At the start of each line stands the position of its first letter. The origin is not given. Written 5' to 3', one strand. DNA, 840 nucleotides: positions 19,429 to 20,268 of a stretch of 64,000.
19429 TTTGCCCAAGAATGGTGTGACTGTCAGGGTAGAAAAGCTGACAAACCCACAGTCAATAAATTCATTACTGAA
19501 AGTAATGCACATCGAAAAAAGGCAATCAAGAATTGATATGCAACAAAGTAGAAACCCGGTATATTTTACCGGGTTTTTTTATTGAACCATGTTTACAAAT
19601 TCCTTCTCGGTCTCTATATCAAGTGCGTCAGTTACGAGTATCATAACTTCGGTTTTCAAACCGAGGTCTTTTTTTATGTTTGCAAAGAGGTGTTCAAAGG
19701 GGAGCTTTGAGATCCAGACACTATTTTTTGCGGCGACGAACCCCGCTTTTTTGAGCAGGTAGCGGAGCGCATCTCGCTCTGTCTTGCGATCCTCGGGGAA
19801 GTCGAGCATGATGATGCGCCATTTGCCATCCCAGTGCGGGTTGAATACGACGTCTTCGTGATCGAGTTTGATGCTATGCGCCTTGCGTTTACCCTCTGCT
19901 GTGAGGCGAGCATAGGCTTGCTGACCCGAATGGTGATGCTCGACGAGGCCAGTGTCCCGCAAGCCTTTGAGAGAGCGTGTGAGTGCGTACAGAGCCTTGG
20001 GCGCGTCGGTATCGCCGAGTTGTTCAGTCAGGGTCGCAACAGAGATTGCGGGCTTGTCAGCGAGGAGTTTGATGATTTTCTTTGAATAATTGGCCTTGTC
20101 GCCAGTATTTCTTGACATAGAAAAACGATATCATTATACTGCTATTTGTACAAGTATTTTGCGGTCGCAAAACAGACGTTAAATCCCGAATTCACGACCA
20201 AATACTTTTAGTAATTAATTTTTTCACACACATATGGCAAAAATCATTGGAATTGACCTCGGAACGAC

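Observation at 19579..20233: PaaX-like winged-helix regulator divergent from dnaK, with perfect palindromes on the dnaK leader: candidate substitute heat-shock repressor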

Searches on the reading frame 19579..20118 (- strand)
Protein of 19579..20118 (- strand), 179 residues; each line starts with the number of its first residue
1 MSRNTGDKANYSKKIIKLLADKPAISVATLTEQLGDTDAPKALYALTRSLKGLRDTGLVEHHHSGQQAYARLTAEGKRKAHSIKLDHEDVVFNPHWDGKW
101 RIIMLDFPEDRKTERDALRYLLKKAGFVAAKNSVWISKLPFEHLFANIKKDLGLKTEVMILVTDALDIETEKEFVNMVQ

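Call 3: search_protein_families(library=pfam, proteins=[window:19579-20118:-], max_evalue=1)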
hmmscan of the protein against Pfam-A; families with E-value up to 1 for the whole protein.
window:19579-20118:- (179 aa): 4 families
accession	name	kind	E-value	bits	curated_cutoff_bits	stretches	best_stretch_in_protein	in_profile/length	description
PF20803.2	PaaX_M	-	4.1e-20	72.1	24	1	94-174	2-82/83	PaaX protein central Cas2-like domain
PF22665.2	DUF6293_C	-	0.0037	18.1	27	1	9-80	30-98/101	DUF6293 C-terminal winged helix domain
PF13412.12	HTH_24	-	0.13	12.3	21.9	0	13-35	6-28/48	Winged helix-turn-helix DNA-binding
PF12840.13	HTH_20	-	0.2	12.1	27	1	14-61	8-50/51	Helix-turn-helix domain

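Call 4: search_protein_families(library=ncbifam, proteins=[window:19579-20118:-], max_evalue=1)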
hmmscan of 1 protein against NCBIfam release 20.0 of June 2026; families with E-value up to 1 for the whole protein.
window:19579-20118:- (179 aa): 8 families
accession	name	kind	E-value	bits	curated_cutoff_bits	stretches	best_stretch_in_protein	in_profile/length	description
TIGR02277.1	PaaX_trns_reg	equivalog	2.6e-09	37.1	264.55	1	49-162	40-150/279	phenylacetic acid degradation operon negative regulatory protein PaaX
NF033788.1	HTH_metalloreg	subfamily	3.8e-05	23.4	55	1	14-76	15-72/77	metalloregulator ArsR/SmtB family transcription factor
NF050184.1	VpaChn25_0724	subfamily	0.0056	16.8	65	1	15-81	7-75/88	VpaChn25_0724 family phage protein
NF040642.1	sulf_sens_BigR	equivalog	0.019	15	155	1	25-76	34-80/95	sulfite-sensing transcriptional repressor BigR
NF040890.1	trans_reg_YgbI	equivalog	0.033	13.7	400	1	12-81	7-71/253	DNA-binding transcriptional repressor YgbI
NF041397.1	TranRegGlpR_Halo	equivalog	0.034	13.8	300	1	13-72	8-62/253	HTH-type transcriptional regulator GlpR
TIGR01573.1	cas2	equivalog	0.038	14.3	24.5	1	100-137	2-40/96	CRISPR-associated endonuclease Cas2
NF040978.1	Ve_IatC_Nterm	equivalog_domain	0.074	10.6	2400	1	16-79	546-608/1065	inverse autotransporter adhesin IatC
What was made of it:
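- On PaaX (TIGR02277 equivalog; PaaX_N + PaaX_M + PaaX_C): 37.1 bits against a 264.55-bit cut-off (call 4).
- On HrcA/CIRCE: The regulator has no HrcA hit (calls 3, 4).
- Closest known: PaaX. Different: It scores far below the PaaX family cut-off (call 4).
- It scores 37 bits against a 264.55-bit cut-off for the PaaX equivalog TIGR02277 (call 4).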

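Call 9: find_homologous_proteins(query=window:19579-20118:-)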
Query window:19579-20118:- (179 aa): 904 proteins with E <= 0.001 among 1014 candidates; the best 120 are listed.
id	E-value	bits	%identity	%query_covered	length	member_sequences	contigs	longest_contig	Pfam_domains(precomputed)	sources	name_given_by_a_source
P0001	2.6e-113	393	100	100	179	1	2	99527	PF20803.3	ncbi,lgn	-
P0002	1.6e-79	283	72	100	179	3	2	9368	PF20803.3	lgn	-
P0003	2.4e-79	283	74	100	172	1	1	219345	PF20803.3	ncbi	-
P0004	1.8e-78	280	70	100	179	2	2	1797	PF20803.3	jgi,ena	-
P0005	2.0e-77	277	71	100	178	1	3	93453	PF20803.3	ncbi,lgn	-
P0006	2.6e-76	273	69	100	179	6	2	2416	PF20803.3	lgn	-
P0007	6.6e-72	259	66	100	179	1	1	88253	PF20803.3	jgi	jgi:DNA-binding transcriptional regulator PaaX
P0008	7.4e-72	258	64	100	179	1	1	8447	PF20803.3,PF22665.4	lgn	-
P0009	1.2e-71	258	69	94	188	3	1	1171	PF20803.3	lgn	-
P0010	2.9e-71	257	66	99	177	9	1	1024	PF20803.3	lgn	-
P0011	2.1e-70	254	67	100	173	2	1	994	PF20803.3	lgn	-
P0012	3.5e-70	253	65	100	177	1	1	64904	PF20803.3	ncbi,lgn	-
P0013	7.5e-70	252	66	100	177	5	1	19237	PF20803.3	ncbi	-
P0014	9.6e-70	252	70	94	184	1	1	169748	PF20803.3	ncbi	-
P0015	2.3e-69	250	64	100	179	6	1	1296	PF20803.3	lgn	-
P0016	7.0e-69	249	66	95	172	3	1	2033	PF20803.3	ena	-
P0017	8.3e-69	249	65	96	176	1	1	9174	PF20803.3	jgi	jgi:DNA-binding transcriptional regulator PaaX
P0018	9.3e-69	248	65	100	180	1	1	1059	PF20803.3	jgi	jgi:phenylacetic acid degradation operon negative regulatory protein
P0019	9.4e-69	248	63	100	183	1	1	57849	PF20803.3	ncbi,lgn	-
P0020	1.5e-68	248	64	100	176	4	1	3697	PF20803.3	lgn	-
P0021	1.7e-68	248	64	100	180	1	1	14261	PF20803.3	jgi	-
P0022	2.4e-68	247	66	99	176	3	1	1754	PF20803.3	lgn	-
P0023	2.8e-68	247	63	100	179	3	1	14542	PF20803.3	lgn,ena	-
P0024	3.7e-68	246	63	100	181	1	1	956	PF20803.3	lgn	-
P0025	4.5e-68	246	65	95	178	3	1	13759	PF20803.3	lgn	-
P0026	5.3e-68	246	64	98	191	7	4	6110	PF20803.3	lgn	-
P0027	5.4e-68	246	65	100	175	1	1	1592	PF20803.3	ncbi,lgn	-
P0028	8.3e-68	245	66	99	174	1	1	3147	PF20803.3,PF12802.14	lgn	-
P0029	8.4e-68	245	63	100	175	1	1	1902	PF20803.3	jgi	jgi:DNA-binding transcriptional regulator PaaX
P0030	1.1e-67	245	66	96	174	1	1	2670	PF20803.3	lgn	-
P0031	1.6e-67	244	65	100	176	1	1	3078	PF20803.3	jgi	jgi:phenylacetic acid degradation operon negative regulatory protein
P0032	2.1e-67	244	65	96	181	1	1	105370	PF20803.3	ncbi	-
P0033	3.3e-67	243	65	98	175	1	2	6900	PF20803.3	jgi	jgi:DNA-binding transcriptional regulator PaaX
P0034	3.4e-67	243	64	97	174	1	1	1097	PF20803.3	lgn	-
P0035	4.0e-67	243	65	96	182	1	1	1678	PF20803.3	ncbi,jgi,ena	jgi:phenylacetic acid degradation operon negative regulatory protein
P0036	5.5e-67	243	66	95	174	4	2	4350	PF20803.3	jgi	jgi:DNA-binding transcriptional regulator PaaX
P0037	6.2e-67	242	62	99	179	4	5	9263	PF20803.3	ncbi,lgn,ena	-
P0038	6.4e-67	242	64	97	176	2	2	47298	PF20803.3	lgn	-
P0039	6.7e-67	242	64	96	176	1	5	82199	PF20803.3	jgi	jgi:phenylacetic acid degradation operon negative regulatory protein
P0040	9.7e-67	242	64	95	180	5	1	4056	PF20803.3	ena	-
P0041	9.8e-67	242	66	96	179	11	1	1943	PF20803.3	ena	-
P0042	1.4e-66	241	63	100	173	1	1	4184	PF20803.3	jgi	jgi:phenylacetic acid degradation operon negative regulatory protein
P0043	1.5e-66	241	66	94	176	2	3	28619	PF20803.3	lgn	-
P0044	1.7e-66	241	64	97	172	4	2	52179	PF20803.3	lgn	-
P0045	1.7e-66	241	64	96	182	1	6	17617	PF20803.3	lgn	-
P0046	2.0e-66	241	66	96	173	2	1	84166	PF20803.3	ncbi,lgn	ncbi:MAG: hypothetical protein V4478_00815 [Patescibacteria group bacterium]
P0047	2.3e-66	241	65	96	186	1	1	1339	PF20803.3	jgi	jgi:DNA-binding transcriptional regulator PaaX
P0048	3.4e-66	240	66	96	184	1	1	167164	PF20803.3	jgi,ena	jgi:DNA-binding transcriptional regulator PaaX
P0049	4.5e-66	240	64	95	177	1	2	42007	PF20803.3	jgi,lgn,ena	-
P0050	5.5e-66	239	65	93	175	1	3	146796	PF20803.3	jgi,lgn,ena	-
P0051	6.8e-66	239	61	100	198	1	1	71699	PF20803.3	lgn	-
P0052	1.0e-65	238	63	100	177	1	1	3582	PF20803.3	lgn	-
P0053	1.4e-65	238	64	100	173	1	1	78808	PF20803.3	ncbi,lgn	-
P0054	1.6e-65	238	65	96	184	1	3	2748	PF20803.3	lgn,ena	-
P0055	1.6e-65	238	65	94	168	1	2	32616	PF20803.3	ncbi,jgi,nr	ncbi:MAG TPA: hypothetical protein VL576_02145 [Candidatus Paceibacterota bacterium]|jgi:phenylaceti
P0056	1.9e-65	238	64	95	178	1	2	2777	PF20803.3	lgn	-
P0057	2.1e-65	238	65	93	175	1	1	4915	PF20803.3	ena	-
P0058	2.3e-65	237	65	96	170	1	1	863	PF20803.3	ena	-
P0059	2.4e-65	237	63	100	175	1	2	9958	PF20803.3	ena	-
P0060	2.8e-65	237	62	100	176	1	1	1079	PF20803.3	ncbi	-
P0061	7.4e-65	236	67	94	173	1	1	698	PF20803.3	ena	-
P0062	7.4e-65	236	67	93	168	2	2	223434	PF01047.29,PF20803.3,PF12802.14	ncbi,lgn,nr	ncbi:MAG TPA: MarR family transcriptional regulator [Candidatus Paceibacterota bacterium]|nr:MarR fa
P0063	7.5e-65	236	64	97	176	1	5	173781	PF20803.3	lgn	-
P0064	7.5e-65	236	64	93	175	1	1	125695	PF20803.3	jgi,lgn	-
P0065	7.6e-65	236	62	97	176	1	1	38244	PF20803.3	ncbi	-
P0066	9.5e-65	235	60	100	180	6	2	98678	PF20803.3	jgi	jgi:phenylacetic acid degradation operon negative regulatory protein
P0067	1.0e-64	235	64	93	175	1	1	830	PF20803.3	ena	-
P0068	1.0e-64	235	64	100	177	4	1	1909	PF20803.3,PF01325.26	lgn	-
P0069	1.1e-64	235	64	96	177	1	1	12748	PF20803.3,PF12802.14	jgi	jgi:DNA-binding transcriptional regulator PaaX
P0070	1.3e-64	235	60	100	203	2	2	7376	PF20803.3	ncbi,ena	-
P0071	1.4e-64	235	61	99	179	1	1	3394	PF20803.3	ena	-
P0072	1.5e-64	235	65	95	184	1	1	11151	PF20803.3,PF12802.14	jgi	jgi:DNA-binding transcriptional regulator PaaX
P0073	1.6e-64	235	64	96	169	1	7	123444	PF20803.3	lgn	-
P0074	2.0e-64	234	60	100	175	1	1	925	PF20803.3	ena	-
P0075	2.4e-64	234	63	96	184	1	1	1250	PF20803.3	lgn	-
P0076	2.5e-64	234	64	98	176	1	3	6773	PF20803.3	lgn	-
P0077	3.8e-64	233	61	100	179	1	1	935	PF20803.3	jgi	jgi:phenylacetic acid degradation operon negative regulatory protein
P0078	4.3e-64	233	61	99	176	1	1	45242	PF20803.3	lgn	-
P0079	4.8e-64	233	65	96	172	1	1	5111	PF20803.3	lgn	-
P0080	6.4e-64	233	60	97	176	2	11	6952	PF20803.3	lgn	-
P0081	6.5e-64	233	62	97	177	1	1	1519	PF20803.3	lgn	-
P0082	6.7e-64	233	63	99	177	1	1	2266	PF20803.3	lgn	-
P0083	7.4e-64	232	63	96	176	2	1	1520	PF20803.3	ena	-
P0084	8.6e-64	232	61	97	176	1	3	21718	PF20803.3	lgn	-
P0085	8.8e-64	232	65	96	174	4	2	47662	PF20803.3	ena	-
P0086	9.2e-64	232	62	97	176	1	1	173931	PF20803.3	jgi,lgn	jgi:phenylacetic acid degradation operon negative regulatory protein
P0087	9.7e-64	232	62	96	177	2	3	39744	PF20803.3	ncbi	-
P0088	1.3e-63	232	62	96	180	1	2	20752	PF20803.3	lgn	-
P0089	1.3e-63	232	59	100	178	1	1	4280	PF20803.3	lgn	-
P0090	1.5e-63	231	70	86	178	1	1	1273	PF20803.3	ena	-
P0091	1.7e-63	231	62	97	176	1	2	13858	PF20803.3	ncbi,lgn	-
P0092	1.9e-63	231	62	93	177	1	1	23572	PF20803.3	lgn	-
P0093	1.9e-63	231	63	93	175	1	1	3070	PF20803.3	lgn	-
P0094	2.1e-63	231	63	96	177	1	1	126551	PF20803.3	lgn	-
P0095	2.7e-63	231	63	96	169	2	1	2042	PF20803.3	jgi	jgi:phenylacetic acid degradation operon negative regulatory protein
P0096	2.8e-63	231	63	93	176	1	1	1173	PF20803.3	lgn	-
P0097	2.9e-63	231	58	100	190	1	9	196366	PF20803.3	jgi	jgi:DNA-binding transcriptional regulator PaaX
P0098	3.4e-63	230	60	98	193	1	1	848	PF20803.3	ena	-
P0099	3.4e-63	230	62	97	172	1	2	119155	PF20803.3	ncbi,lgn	ncbi:MAG: hypothetical protein ABIO57_04000 [Candidatus Paceibacterota bacterium]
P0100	3.5e-63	230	62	100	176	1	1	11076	PF20803.3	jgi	jgi:phenylacetic acid degradation operon negative regulatory protein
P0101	3.9e-63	230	62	96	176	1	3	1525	PF20803.3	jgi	jgi:phenylacetic acid degradation operon negative regulatory protein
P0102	4.6e-63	230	64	88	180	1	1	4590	PF20803.3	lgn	-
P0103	5.3e-63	230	61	95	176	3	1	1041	PF20803.3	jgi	jgi:DNA-binding transcriptional regulator PaaX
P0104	5.4e-63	230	63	95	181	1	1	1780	PF20803.3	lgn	-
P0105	5.6e-63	230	63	96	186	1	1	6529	PF20803.3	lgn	-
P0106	5.6e-63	230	61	97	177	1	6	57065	PF20803.3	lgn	-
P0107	6.2e-63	229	61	96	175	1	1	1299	PF20803.3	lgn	-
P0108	8.9e-63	229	60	96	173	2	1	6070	PF20803.3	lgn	-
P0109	9.1e-63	229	62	96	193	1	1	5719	PF20803.3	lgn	-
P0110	9.1e-63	229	61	100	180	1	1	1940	PF20803.3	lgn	-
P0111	1.4e-62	228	64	93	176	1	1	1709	PF20803.3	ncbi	-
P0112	1.5e-62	228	64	92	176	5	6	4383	PF20803.3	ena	-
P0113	1.7e-62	228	61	97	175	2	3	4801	PF20803.3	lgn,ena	-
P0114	1.7e-62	228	65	96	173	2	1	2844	PF20803.3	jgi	jgi:DNA-binding transcriptional regulator PaaX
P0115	3.3e-62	227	62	96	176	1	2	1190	PF20803.3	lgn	-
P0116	4.2e-62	227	59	100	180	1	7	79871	PF20803.3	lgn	-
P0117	4.2e-62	227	62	93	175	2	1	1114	PF20803.3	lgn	-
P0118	4.7e-62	227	63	100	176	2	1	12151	PF20803.3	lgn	-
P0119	5.1e-62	226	62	100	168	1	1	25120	PF20803.3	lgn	-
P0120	5.6e-62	226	63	93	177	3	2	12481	PF20803.3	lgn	-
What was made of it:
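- On PaaX (TIGR02277 equivalog; PaaX_N + PaaX_M + PaaX_C): All close homologues are 168-203 aa (call 9).
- JGI annotates homologues as 'PaaX / phenylacetic acid degradation operon negative regulatory protein' (call 9).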

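Call 11: find_related_loci(query=A1, collection=genome_contigs, flank=4000)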
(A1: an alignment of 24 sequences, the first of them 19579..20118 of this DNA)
Query A1 (179 aa) in genome_contigs; peptide patterns used: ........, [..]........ (x = any residue, [..] = any of these).
599 stretches matched a pattern (row limit reached: there are more); 338 encode a relative of the query (tblastn E <= 1e-3); the best 80 are kept; 80 distinct loci.
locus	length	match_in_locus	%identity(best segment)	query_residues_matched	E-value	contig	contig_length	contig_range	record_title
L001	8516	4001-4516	74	1-179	2e-86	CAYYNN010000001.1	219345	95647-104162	MAG TPA_asm: uncultured Candidatus Saccharibacteria bacterium isolate SRP285395_co2_171 genome assembly, contig: NODE_56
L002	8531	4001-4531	65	1-179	8e-78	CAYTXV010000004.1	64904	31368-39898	MAG TPA_asm: uncultured Candidatus Saccharibacteria bacterium isolate SRP296810_co1_172 genome assembly, contig: NODE_35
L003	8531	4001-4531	68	1-179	3e-77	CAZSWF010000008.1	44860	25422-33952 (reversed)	MAG TPA_asm: uncultured Candidatus Saccharibacteria bacterium isolate SRP286056_co3_87 genome assembly, contig: NODE_470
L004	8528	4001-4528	65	1-178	2e-76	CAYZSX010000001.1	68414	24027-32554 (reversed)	MAG TPA_asm: uncultured Candidatus Saccharibacteria bacterium isolate SRP133034_co1_51 genome assembly, contig: NODE_196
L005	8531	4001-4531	66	1-179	4e-76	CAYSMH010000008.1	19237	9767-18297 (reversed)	MAG TPA_asm: uncultured Candidatus Saccharibacteria bacterium isolate SRP286056_co3_445 genome assembly, contig: NODE_27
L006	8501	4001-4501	70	10-178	8e-76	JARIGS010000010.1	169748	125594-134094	MAG: Candidatus Nomurabacteria bacterium isolate CullarsAll.DT.37 k141_237192, whole genome shotgun sequence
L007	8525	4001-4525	65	3-179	2e-75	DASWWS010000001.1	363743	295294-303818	MAG TPA_asm: Candidatus Paceibacterota bacterium isolate SMAG_U3662 k141_882579, whole genome shotgun sequence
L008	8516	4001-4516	67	3-176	4e-75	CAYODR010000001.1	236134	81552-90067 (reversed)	MAG TPA_asm: uncultured Candidatus Saccharibacteria bacterium isolate SRP344714_co1_234 genome assembly, contig: NODE_10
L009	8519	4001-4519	66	1-177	1e-74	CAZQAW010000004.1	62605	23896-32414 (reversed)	MAG TPA_asm: uncultured Candidatus Saccharibacteria bacterium isolate SRP286056_co1_162 genome assembly, contig: NODE_43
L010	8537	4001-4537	63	1-179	1e-74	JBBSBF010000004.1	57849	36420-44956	MAG: Candidatus Paceibacteria bacterium isolate La6_metabat2.104 La6_metabat2.104_K_21187_L_57849_cov_11.4330, whole gen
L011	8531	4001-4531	62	1-177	7e-75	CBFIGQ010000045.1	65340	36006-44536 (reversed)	MAG: Minisyncoccia bacterium isolate Co_bin_773_orig genome assembly, contig: Co_bin_773_orig_Co_c_000003882711, whole g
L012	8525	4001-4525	64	3-179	8e-74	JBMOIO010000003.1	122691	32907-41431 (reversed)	MAG: Minisyncoccia bacterium isolate Deming_bin.451 contig147, whole genome shotgun sequence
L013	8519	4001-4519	65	8-179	1e-73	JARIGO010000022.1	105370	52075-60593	MAG: Candidatus Nomurabacteria bacterium isolate CullarsAll.DT.14 k141_758446, whole genome shotgun sequence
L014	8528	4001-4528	64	1-179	4e-73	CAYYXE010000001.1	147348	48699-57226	MAG TPA_asm: uncultured Candidatus Saccharibacteria bacterium isolate SRP133034_co1_65 genome assembly, contig: NODE_32_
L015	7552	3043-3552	64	7-179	3e-73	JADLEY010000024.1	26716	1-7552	MAG: Candidatus Nomurabacteria bacterium isolate SJ346 c_000001941025, whole genome shotgun sequence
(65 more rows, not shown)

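Call 17: search_solved_structures(query=A1, max_evalue=1)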
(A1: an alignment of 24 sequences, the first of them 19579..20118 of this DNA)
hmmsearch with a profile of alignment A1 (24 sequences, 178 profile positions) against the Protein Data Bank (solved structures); distinct sequences matched with E-value up to 1: 22.
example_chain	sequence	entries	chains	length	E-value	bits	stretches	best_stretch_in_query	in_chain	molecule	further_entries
4v92_BK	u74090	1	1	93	0.014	18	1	13-76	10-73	ES10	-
6i7o_C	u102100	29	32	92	0.026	17.1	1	13-76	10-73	40S ribosomal protein S10-A | Small ribosomal subunit protein eS10A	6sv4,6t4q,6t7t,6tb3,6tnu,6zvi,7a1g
6woo_KK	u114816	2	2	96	0.028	17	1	13-76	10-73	eS10 | Small ribosomal subunit protein eS10A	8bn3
4uer_7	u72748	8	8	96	0.029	17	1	13-76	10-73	ES10 | 40S ribosomal protein S10-A | Small ribosomal subunit protein eS10A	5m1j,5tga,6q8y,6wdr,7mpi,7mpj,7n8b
5fci_c0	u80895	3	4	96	0.03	16.9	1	13-76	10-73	40S ribosomal protein S10-A | 40S ribosomal protein S10-A,40S ribosomal protein S10-A,40S ribosomal protein S10-A,40S ri | Small ribosomal subunit protein eS10A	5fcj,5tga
5i4l_C0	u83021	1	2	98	0.031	16.9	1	13-76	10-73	40S ribosomal protein S10-A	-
5dgf_C0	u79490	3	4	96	0.031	16.9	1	13-76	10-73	40S ribosomal protein S10-A | 40S ribosomal protein S10-A,40S ribosomal protein S10-A,40S Ribosomal Protein S10-A | 40S ribosomal protein S10-A,40S Ribosomal Pr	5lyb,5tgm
5lyb_c0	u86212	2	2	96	0.032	16.8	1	13-76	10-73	40S ribosomal protein S10-A,40S ribosomal protein S10-A,40S Ribosomal Protein S10 | 40S ribosomal protein S10-A,40S Ribosomal Protein S10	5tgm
4u3n_c0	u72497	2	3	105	0.036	16.6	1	13-76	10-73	40S ribosomal protein S10-A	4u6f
4u3m_C0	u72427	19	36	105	0.036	16.6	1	13-76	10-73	40S ribosomal protein S10-B | 40S ribosomal protein S10-A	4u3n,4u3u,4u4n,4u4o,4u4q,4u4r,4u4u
3j6x_10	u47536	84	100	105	0.037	16.6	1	13-76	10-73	40S ribosomal protein S10 | 40S ribosomal protein S10-A | eS10 (yeast S10)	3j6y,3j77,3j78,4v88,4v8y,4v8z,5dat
5fci_C0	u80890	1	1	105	0.039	16.5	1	13-76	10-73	40S ribosomal protein S10-A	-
5it7_K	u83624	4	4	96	0.09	15.3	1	12-75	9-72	KLLA0B08173p | Ribosomal protein eS10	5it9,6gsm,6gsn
3df8_A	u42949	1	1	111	0.093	15.3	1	30-82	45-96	possible HxlR family transcriptional factor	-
3j80_K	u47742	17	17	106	0.12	15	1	12-75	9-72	eS10 | KLLA0B08173p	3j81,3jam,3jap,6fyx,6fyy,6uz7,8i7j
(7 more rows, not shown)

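Call 25: predict_structure(alignment_id=A1)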
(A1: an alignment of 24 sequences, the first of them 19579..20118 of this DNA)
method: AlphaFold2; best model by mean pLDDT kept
length: 179 residues; sequences in the alignment: 24
mean_pLDDT: 79.3   pTM: 0.65
mean pLDDT of the five models: 79.3, 75.3, 75.1, 71.2, 65.4
residues with pLDDT >= 90: 12; 70-90: 143; 50-70: 12; < 50: 12
segments of 3 or more residues with pLDDT < 50: 1-8, 89-92
pLDDT, mean of each block of 10 residues (from residue 1): 42 85 81 67 80 88 82 87 67 69 89 86 86 86 82 82 87 79
secondary structure, 60 per line:
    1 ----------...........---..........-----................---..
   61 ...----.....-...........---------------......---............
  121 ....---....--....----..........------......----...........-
elements in order: H11-21 H27-34 H40-55 E59-63 E68-72 H74-84 E100-105 H109-124 E128-131 E134-137 H142-151 E158-163 H168-178
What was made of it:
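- The AlphaFold model (pLDDT 79) shows H-H-H-beta-beta followed by a beta-alpha-beta-beta-alpha-beta-alpha fold (call 25).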

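Call 26: search_protein_representatives(alignment_id=A1)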
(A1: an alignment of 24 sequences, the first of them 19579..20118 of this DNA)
Query: 24 sequences, 178 profile positions. Proteins with E-value up to 0.001 (for the whole library): 3692; up to 1e-10: 1097; up to 1e-30: 20. The best 150 are listed.
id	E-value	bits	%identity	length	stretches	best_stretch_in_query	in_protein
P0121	1.0e-68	246.5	-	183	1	5-178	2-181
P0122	1.3e-65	236.4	-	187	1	1-176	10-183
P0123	6.5e-49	182.0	-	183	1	4-177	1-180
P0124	1.9e-48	180.5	-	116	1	69-178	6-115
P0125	2.0e-47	177.1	-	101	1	81-176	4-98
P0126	2.1e-46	173.8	-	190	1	10-176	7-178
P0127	1.5e-45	171.0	-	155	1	58-178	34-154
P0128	1.8e-45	170.8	-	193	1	5-173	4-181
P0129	2.2e-45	170.5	-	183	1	5-175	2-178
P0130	8.5e-45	168.6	-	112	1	5-116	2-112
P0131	3.1e-42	160.2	-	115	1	80-167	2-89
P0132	6.1e-42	159.3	-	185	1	6-177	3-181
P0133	1.6e-41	157.9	-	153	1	4-113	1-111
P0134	2.3e-38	147.6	-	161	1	6-110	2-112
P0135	3.0e-35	137.5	-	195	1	6-176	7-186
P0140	8.4e-31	123.0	-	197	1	5-176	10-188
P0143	1.7e-29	118.7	-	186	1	9-176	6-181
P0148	5.0e-26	107.4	-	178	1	36-167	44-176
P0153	4.1e-23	98.0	-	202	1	34-176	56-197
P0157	3.8e-21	91.5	-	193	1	22-168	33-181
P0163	1.6e-20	89.5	-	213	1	37-159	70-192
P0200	9.2e-19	83.8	-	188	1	35-177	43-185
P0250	3.7e-17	78.6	-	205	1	37-169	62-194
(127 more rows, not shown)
